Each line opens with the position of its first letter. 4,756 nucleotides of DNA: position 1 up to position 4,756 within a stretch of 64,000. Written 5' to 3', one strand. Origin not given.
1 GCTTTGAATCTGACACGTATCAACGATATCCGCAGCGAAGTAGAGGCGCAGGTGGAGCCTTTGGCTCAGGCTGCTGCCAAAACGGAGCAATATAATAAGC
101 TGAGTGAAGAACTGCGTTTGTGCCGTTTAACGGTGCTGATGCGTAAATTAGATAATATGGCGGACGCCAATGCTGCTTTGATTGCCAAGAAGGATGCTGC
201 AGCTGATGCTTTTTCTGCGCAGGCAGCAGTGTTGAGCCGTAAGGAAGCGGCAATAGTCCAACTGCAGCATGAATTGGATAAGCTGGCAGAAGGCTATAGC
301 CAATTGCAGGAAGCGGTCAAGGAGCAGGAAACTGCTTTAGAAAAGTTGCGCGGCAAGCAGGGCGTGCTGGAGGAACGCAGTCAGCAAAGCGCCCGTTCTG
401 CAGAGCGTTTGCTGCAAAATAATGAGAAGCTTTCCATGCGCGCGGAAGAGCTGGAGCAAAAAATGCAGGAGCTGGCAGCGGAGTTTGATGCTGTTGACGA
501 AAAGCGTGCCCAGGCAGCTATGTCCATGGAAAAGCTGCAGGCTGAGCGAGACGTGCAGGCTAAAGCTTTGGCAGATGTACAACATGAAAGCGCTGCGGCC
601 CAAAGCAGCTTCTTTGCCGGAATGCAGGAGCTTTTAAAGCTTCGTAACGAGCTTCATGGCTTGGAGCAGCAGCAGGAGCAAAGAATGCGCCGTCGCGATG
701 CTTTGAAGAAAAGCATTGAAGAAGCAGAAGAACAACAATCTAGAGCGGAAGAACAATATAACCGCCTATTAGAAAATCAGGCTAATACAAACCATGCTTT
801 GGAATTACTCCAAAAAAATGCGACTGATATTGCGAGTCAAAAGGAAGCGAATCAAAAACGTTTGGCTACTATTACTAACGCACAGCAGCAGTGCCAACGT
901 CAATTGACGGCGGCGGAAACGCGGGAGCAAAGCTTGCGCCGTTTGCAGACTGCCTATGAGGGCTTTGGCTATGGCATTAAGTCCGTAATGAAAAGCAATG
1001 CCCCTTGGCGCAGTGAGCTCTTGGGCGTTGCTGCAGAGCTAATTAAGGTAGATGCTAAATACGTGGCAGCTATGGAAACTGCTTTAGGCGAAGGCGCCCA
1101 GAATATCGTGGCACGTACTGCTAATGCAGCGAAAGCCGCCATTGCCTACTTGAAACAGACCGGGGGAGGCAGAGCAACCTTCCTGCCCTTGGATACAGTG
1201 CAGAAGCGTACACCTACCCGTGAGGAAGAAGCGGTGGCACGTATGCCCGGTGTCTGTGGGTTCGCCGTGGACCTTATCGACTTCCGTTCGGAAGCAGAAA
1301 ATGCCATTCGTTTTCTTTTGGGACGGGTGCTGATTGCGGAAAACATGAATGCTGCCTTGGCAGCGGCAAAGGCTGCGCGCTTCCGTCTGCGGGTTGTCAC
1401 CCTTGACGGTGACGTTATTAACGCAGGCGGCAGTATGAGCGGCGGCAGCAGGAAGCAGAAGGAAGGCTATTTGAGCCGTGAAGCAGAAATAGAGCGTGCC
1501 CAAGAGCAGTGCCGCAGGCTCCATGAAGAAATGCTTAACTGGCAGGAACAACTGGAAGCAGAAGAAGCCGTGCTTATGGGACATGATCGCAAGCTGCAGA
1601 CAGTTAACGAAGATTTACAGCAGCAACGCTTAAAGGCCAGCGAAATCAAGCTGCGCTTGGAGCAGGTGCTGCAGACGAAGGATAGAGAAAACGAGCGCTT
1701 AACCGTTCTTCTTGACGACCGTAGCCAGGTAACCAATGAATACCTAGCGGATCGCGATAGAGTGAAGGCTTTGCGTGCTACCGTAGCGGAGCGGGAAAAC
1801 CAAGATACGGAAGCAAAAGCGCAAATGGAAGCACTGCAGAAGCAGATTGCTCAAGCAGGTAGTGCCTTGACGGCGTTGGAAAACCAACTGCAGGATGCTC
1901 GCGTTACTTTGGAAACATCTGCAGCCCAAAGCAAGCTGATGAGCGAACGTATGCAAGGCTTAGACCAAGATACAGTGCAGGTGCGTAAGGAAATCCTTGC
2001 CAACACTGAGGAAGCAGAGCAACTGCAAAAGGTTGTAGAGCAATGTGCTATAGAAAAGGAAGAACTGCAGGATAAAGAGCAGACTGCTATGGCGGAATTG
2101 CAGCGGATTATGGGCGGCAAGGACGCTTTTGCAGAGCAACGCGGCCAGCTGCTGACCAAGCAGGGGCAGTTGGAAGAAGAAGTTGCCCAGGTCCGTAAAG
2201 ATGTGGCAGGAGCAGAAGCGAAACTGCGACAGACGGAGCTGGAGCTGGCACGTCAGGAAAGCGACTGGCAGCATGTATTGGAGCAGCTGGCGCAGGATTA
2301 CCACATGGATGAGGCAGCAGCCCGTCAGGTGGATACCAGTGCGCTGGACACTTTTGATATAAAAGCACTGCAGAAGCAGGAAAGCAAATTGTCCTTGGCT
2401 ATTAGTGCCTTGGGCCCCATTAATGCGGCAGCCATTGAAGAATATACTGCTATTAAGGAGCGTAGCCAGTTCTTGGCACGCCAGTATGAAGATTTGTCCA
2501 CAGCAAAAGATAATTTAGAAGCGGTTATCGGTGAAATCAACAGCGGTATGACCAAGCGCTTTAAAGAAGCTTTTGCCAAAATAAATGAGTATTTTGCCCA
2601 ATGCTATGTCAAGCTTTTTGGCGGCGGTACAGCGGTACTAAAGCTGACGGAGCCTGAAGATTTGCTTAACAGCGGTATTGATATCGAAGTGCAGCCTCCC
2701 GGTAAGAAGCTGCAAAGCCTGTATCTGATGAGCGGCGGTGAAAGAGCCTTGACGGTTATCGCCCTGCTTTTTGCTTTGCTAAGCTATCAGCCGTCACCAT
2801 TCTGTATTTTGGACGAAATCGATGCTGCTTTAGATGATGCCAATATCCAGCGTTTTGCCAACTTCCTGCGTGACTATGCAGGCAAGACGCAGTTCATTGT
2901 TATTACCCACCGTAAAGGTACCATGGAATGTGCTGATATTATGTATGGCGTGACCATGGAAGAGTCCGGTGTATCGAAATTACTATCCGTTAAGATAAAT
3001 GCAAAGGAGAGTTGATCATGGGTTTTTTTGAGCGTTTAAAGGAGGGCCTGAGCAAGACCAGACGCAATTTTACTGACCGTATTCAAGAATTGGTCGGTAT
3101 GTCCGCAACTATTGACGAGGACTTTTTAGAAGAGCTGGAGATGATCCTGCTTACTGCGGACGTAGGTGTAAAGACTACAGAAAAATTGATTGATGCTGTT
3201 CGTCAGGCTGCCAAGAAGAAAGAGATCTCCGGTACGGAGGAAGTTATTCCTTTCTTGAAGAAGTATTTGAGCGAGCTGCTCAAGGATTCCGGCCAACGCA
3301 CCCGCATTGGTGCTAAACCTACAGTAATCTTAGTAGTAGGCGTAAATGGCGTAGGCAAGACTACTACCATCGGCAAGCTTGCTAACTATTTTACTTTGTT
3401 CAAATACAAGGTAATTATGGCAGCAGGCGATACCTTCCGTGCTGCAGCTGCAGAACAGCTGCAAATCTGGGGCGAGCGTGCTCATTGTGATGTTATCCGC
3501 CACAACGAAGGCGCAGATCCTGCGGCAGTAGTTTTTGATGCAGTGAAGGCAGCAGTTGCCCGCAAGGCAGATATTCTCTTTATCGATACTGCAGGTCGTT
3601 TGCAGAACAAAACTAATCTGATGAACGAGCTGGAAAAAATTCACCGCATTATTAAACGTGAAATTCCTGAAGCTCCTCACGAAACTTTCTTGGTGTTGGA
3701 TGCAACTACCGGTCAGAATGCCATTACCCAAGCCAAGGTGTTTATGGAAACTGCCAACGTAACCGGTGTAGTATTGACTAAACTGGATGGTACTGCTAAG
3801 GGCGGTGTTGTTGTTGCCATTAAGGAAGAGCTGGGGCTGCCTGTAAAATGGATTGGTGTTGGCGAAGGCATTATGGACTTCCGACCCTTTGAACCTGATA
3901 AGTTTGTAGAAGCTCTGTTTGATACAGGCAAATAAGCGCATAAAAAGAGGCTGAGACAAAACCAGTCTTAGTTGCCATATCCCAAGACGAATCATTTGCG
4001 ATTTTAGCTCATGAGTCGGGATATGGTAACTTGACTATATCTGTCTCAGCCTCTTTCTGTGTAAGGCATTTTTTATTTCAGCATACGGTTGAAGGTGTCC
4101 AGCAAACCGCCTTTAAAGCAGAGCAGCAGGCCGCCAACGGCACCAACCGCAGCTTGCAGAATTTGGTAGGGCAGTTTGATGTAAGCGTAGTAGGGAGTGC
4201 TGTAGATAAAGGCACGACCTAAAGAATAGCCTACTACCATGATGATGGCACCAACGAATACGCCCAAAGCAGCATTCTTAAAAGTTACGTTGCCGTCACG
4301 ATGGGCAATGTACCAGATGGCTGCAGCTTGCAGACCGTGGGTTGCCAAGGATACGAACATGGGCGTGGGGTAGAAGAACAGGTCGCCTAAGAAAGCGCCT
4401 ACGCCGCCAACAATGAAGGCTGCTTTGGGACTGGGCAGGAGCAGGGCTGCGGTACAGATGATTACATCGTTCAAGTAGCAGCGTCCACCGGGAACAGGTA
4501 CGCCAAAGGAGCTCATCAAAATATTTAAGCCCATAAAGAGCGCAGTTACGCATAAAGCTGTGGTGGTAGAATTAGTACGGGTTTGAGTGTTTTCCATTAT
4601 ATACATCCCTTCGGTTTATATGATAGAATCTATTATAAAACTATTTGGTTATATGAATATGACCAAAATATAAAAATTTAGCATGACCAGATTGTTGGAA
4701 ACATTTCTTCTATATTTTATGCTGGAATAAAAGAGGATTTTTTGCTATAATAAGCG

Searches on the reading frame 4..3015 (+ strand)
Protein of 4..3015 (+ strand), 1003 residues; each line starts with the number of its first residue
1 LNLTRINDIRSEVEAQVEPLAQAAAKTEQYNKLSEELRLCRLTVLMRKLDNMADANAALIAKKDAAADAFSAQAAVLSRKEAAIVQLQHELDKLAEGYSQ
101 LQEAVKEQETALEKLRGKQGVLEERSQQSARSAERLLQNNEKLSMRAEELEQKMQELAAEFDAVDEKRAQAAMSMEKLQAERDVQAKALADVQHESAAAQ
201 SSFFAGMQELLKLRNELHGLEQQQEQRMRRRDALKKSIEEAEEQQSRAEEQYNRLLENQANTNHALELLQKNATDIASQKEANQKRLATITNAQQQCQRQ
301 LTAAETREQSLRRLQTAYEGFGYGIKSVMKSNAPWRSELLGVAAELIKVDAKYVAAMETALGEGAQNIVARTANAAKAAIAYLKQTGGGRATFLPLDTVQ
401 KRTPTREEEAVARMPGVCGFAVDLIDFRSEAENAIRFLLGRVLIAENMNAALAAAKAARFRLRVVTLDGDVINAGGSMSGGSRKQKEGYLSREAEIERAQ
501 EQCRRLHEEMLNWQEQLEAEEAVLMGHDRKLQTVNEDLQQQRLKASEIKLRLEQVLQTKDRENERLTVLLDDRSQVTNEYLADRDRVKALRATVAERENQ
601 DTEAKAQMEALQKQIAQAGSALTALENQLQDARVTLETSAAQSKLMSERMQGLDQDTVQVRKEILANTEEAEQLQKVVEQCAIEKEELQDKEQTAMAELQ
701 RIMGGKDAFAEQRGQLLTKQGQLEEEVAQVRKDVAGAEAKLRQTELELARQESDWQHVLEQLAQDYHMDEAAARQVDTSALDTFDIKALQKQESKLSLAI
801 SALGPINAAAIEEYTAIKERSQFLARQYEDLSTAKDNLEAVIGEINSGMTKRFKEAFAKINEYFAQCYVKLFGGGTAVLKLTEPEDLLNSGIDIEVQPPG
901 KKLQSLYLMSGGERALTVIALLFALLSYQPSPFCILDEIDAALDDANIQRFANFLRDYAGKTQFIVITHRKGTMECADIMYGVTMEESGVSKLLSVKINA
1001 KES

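Call 58: search_protein_families(library=pfam, proteins=[window:4-3015:+])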
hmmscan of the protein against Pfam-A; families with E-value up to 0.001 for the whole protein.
window:4-3015:+ (1003 aa): 3 families
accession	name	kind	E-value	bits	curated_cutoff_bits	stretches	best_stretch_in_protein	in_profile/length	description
PF02463.25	SMC_N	-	3.5e-32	112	40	1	180-991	52-219/220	RecF/RecN/SMC N terminal domain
PF06470.18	SMC_hinge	-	2e-30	106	22.5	1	338-454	3-115/116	SMC proteins Flexible Hinge Domain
PF13304.12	AAA_21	-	2.3e-07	31.6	27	1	858-969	220-298/304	AAA domain, putative AbiEii toxin, Type IV TA system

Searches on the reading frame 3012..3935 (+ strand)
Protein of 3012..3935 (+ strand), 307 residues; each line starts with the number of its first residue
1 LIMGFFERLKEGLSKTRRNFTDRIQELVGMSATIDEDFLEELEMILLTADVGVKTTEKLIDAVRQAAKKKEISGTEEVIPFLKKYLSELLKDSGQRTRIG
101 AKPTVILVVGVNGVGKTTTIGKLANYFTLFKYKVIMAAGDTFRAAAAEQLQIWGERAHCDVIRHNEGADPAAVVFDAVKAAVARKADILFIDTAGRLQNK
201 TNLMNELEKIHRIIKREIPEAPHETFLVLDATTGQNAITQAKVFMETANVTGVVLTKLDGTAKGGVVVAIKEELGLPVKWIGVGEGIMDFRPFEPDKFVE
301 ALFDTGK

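Call 58: search_protein_families(library=pfam, proteins=[window:3012-3935:+])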
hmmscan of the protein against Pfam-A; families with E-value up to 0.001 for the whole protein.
window:3012-3935:+ (307 aa): 9 families
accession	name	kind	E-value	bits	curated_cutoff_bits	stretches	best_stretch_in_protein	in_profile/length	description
PF00448.28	SRP54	-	8.6e-78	260.9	22.7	1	103-303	1-195/196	SRP54-type protein, GTPase domain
PF02881.24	SRP54_N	-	4.3e-17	62.5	22.4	1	20-84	1-73/75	SRP54-type protein, helical bundle domain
PF13401.12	AAA_22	-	4.6e-06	27.4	27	1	104-215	6-111/130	AAA domain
PF13207.12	AAA_17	-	2.8e-05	24.9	27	1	109-209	1-94/136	AAA domain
PF01656.29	CbiA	-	2.8e-05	24.5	25.4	1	113-277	9-104/125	CobQ/CobB/MinD/ParA nucleotide binding domain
PF13604.12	AAA_30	-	3.2e-05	24.2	27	1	104-201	19-104/191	AAA domain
PF00004.35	AAA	-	0.00014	22.8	21.2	1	106-234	1-110/131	ATPase family associated with various cellular activities (AAA)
PF13191.12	AAA_16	-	0.00035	21.5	32.6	1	92-230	14-139/167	AAA ATPase domain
PF06414.18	Zeta_toxin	-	0.0008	19.3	22.3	0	99-190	12-100/199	Zeta toxin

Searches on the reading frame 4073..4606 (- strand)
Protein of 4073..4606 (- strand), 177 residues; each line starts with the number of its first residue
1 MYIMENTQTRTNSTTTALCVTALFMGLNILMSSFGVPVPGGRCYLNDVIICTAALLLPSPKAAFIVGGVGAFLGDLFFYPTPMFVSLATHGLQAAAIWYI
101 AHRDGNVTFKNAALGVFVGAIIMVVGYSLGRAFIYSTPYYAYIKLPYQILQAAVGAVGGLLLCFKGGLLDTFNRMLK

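Call 58: search_protein_families(library=pfam, proteins=[window:4073-4606:-])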
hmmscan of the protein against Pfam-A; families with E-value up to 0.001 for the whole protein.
window:4073-4606:- (177 aa): 1 family
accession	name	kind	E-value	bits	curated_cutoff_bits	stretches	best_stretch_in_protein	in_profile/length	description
PF07155.17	ECF-ribofla_trS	-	1.6e-19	71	26.7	1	14-163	3-167/172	ECF-type riboflavin transporter, S component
